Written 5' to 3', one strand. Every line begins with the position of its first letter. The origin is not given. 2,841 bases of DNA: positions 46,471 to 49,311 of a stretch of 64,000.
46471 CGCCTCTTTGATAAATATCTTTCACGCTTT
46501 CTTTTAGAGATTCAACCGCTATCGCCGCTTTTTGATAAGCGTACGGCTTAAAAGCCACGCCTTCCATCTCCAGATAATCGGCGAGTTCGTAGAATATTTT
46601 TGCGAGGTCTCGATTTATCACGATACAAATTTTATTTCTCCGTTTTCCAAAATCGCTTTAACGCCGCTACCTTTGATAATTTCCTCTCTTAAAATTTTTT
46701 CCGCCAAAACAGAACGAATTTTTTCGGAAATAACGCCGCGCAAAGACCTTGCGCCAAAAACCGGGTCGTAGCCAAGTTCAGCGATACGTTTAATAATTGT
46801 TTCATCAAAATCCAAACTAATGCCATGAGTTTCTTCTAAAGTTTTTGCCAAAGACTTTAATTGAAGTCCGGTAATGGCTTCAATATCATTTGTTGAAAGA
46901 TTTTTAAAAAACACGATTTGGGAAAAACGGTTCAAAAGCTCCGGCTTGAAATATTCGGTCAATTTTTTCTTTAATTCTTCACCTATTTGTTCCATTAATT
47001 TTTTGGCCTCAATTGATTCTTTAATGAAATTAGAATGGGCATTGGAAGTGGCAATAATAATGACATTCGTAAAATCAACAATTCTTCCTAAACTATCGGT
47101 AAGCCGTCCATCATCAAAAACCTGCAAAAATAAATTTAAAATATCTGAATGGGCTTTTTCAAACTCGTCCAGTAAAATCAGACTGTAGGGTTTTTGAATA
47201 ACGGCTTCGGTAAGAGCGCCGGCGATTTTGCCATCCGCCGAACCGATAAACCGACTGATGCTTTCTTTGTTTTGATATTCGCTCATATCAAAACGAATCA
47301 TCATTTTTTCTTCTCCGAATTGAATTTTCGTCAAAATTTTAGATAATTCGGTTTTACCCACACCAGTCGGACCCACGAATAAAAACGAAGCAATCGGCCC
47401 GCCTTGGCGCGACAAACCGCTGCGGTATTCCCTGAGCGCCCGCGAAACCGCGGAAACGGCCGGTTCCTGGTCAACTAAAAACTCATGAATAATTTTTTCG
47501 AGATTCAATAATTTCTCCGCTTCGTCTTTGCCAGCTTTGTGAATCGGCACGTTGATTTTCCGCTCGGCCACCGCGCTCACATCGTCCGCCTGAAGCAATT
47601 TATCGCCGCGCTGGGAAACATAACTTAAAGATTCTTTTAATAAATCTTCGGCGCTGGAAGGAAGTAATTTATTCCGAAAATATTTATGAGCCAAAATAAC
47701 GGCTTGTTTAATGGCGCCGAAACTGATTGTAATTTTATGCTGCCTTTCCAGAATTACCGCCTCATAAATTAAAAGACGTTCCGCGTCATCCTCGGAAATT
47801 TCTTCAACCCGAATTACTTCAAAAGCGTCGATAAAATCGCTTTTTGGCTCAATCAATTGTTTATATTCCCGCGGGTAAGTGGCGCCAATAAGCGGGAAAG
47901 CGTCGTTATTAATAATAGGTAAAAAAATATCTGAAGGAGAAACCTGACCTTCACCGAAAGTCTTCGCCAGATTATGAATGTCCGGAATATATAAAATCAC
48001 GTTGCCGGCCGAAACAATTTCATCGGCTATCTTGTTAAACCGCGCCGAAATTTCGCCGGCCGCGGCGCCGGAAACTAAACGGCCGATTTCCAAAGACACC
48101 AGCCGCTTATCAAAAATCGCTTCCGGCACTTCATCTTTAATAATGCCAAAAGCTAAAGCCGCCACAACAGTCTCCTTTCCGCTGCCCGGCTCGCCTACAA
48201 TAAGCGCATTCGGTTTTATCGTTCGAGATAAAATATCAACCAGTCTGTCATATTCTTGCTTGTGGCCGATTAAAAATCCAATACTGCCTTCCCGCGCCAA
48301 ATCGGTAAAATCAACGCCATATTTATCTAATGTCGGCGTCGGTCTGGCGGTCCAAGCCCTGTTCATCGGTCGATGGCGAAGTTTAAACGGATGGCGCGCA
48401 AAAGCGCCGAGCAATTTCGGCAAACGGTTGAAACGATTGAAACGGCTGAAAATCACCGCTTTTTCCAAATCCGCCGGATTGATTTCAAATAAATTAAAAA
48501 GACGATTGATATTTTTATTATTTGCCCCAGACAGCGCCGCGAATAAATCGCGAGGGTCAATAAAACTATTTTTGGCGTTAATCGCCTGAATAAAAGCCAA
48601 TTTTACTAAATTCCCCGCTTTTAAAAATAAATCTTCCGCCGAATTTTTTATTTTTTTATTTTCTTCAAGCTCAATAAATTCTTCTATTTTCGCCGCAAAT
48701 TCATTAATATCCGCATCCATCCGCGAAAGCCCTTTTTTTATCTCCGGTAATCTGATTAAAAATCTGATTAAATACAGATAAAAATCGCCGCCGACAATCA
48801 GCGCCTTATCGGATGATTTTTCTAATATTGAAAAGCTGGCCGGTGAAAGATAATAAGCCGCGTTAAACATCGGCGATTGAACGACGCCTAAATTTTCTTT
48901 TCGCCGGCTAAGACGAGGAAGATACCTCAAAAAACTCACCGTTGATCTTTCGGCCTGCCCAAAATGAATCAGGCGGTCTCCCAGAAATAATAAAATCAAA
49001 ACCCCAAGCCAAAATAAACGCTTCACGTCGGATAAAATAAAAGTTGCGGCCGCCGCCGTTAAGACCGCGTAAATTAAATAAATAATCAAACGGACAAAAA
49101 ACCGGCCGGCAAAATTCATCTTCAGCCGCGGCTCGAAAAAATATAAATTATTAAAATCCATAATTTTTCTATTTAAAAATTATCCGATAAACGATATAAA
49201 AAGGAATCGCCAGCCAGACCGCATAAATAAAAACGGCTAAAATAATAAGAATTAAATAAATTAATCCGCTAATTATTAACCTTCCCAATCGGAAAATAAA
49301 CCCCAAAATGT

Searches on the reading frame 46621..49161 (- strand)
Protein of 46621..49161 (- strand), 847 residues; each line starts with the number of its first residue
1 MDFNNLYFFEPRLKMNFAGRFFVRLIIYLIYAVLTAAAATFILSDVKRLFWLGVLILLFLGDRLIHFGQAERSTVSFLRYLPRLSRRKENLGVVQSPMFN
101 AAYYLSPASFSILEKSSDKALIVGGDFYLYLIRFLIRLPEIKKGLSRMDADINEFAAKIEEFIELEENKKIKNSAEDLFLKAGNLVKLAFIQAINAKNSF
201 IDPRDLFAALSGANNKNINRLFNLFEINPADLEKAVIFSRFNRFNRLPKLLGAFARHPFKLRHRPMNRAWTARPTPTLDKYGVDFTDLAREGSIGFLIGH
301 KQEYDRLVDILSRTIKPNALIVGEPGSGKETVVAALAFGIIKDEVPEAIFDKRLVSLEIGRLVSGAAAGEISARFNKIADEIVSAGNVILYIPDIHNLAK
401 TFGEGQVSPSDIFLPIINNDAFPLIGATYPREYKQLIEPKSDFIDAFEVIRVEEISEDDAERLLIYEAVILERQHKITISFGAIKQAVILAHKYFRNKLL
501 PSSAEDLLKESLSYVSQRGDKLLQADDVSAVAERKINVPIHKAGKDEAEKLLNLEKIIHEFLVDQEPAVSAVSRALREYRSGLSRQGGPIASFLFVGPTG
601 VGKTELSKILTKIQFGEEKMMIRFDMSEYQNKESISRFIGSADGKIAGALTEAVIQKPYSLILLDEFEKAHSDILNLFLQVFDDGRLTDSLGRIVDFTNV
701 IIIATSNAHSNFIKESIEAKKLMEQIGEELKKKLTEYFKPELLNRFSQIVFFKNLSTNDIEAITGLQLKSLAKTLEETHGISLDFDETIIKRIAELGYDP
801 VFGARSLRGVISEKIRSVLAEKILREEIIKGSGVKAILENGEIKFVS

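Call 30: search_protein_families(library=pfam, proteins=[window:46621-49161:-])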
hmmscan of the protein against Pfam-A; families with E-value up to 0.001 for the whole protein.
window:46621-49161:- (847 aa): 10 families
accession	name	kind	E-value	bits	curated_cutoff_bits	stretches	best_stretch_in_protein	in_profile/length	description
PF07724.20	AAA_2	-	1.8e-51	174.9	27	1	589-748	2-165/166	AAA domain (Cdc48 subfamily)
PF10431.15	ClpB_D2-small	-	9.6e-20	70.9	21.9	1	755-835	1-80/81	C-terminal, D2-small domain, of ClpB protein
PF00004.35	AAA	-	6.4e-17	62.7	21.2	2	594-717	2-119/131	ATPase family associated with various cellular activities (AAA)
PF07728.20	AAA_5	-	3.6e-13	50.2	22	1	593-710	2-125/139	AAA domain (dynein-related subfamily)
PF00158.32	Sigma54_activat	-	7.7e-08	32.6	20.2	1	591-721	23-153/168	Sigma-54 interaction domain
PF17871.7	AAA_lid_9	-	1.5e-07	31.7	22.8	1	466-523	11-68/104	AAA lid domain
PF12775.13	AAA_7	-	1.8e-05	24.8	25.8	0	592-657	35-100/181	P-loop containing dynein motor region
PF13191.12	AAA_16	-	5.8e-05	24.1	32.6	0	298-338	3-46/167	AAA ATPase domain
PF20720.3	nSTAND3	-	0.00017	21.8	27.2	0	303-344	6-45/155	Novel STAND NTPase 3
PF05729.18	NACHT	-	0.00031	21.1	26.7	0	594-726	4-151/167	NACHT domain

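Call 34: search_protein_families(library=ncbifam, proteins=[window:46621-49161:-])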
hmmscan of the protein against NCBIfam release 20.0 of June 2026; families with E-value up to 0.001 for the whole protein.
window:46621-49161:- (847 aa): 18 families
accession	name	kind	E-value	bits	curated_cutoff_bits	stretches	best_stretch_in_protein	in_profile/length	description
TIGR03346.1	chaperone_ClpB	equivalog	1.7e-143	480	1232.1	2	523-845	528-852/853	ATP-dependent chaperone ClpB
TIGR02639.1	ClpA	equivalog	2.5e-134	449.2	993.15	1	136-835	34-731/734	ATP-dependent Clp protease ATP-binding subunit ClpA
NF033606.1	heat_AAA_ClpK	exception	4.3e-125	418.7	1900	2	522-837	575-897/949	heat shock survival AAA family ATPase ClpK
TIGR03345.1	VI_ClpV1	equivalog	4.8e-120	402.3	884.95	2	525-827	531-839/852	type VI secretion system ATPase TssH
NF008118.0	PRK10865.1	equivalog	8e-119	397.9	1417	2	527-843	535-853/857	ATP-dependent chaperone ClpB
NF033607.0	disagg_AAA_ClpG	exception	8.5e-119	397.9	1900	2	524-834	556-872/932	AAA family protein disaggregase ClpG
NF008263.0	PRK11034.1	equivalog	1.9e-99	333.6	1350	1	277-842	168-739/758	ATP-dependent Clp protease ATP-binding subunit ClpA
NF003745.1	PRK05342.1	equivalog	6.8e-10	38.4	359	1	718-821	278-382/418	ATP-dependent Clp protease ATP-binding subunit ClpX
NF003229.0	PRK04195.1-5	equivalog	9.4e-09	34.5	280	1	562-713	19-150/413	replication factor C large subunit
TIGR00390.1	hslU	equivalog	1.4e-07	30.8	362.45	0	740-812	318-398/441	ATP-dependent protease ATPase subunit HslU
TIGR00382.1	clpX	equivalog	2.6e-06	26.7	370.75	0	732-822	295-389/414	ATP-dependent protease ATP-binding subunit ClpX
NF001679.0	PRK00440.1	equivalog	4.5e-06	26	303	0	590-673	39-118/322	replication factor C small subunit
NF003230.0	PRK04195.1-6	equivalog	2.8e-05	23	441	0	593-666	42-105/494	replication factor C large subunit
TIGR00763.1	lon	equivalog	2.9e-05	22.7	608.05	1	588-709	353-479/795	endopeptidase La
NF003233.0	PRK04195.2-3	equivalog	0.00012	21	471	1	585-671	33-109/504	replication factor C large subunit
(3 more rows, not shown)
